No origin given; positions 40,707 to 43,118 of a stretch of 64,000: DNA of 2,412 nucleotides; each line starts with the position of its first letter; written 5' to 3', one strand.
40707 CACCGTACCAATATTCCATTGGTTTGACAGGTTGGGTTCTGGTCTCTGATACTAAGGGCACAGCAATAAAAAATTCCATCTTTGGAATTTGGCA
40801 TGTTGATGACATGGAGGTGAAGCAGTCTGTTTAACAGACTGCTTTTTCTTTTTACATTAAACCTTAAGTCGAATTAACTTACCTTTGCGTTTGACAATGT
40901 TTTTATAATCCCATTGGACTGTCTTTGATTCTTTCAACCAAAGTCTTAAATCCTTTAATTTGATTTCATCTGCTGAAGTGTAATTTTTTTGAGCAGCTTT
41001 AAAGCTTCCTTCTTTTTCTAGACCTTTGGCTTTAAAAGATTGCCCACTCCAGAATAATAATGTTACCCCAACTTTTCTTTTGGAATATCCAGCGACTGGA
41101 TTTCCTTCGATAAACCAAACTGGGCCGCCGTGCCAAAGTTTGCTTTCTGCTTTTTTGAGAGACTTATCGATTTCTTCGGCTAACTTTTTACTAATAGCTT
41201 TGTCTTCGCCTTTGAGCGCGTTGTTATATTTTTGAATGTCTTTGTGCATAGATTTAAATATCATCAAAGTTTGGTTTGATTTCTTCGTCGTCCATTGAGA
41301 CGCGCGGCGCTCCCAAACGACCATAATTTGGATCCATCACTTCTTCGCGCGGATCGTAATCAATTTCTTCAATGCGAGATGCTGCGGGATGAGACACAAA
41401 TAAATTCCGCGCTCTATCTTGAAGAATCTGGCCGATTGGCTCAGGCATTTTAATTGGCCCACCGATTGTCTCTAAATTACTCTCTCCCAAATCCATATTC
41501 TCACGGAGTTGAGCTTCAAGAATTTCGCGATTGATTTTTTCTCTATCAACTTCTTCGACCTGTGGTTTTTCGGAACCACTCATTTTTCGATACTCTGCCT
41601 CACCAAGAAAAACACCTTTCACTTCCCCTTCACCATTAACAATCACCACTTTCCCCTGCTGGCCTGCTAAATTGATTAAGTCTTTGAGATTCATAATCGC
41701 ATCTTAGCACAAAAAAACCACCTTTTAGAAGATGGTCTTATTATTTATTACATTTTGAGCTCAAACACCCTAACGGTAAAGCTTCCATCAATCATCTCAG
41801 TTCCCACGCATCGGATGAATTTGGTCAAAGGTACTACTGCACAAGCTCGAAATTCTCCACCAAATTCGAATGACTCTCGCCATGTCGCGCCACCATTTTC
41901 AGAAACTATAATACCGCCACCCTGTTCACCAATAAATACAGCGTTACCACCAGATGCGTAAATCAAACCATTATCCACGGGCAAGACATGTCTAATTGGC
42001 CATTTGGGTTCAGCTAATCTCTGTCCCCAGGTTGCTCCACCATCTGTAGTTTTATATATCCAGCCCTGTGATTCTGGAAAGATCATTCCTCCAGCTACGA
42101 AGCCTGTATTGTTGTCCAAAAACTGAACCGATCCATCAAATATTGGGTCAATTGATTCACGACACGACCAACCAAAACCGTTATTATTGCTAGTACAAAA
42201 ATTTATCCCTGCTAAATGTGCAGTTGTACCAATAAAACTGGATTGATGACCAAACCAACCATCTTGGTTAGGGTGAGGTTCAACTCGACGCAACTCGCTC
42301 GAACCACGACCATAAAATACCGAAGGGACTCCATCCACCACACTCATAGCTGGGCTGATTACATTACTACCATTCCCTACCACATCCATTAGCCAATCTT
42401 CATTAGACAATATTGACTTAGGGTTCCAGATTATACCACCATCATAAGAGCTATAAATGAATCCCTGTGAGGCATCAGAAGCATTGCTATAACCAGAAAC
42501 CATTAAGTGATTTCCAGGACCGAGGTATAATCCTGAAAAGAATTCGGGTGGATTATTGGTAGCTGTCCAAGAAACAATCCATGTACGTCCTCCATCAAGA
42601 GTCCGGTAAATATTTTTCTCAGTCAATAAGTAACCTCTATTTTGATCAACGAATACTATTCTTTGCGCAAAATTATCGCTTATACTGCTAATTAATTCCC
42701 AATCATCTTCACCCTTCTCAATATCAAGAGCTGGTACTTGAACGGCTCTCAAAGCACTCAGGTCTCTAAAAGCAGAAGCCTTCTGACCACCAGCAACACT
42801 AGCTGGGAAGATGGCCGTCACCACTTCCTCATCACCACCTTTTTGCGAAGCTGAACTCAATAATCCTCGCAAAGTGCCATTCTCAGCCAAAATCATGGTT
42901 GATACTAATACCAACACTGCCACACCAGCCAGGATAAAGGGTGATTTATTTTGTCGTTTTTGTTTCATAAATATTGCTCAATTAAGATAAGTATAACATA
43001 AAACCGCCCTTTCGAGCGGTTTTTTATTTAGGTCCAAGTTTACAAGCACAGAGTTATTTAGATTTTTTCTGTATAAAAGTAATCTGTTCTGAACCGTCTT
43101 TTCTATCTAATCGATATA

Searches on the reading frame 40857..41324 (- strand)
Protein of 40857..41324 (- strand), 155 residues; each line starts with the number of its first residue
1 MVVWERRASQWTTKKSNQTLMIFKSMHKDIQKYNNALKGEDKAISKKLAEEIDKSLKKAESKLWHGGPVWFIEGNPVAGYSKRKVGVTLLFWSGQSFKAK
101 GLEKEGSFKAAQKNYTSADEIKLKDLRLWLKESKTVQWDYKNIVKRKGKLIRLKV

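Call 55: search_protein_families(library=pfam, proteins=[window:40857-41324:-], max_evalue=0.001)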
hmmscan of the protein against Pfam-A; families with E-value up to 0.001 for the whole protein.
window:40857-41324:- (155 aa): 1 family
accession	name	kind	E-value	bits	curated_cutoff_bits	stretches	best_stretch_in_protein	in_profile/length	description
PF08818.16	DUF1801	-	0.00013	22.7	27.2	1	42-132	2-83/85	Domain of unknown function (DU1801)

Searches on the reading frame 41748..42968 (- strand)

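Call 55: search_protein_families(library=pfam, proteins=[window:41748-42968:-], max_evalue=0.001)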
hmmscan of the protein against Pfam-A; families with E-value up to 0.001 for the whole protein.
window:41748-42968:- (406 aa): 2 families
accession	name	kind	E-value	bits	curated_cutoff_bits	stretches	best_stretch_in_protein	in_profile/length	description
PF14870.12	PSII_BNR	-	1.9e-05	24.5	27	0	88-132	7-52/303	Photosynthesis system II assembly factor YCF48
PF02012.26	BNR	-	5.7e-05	22.9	27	0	305-314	1-10/12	BNR/Asp-box repeat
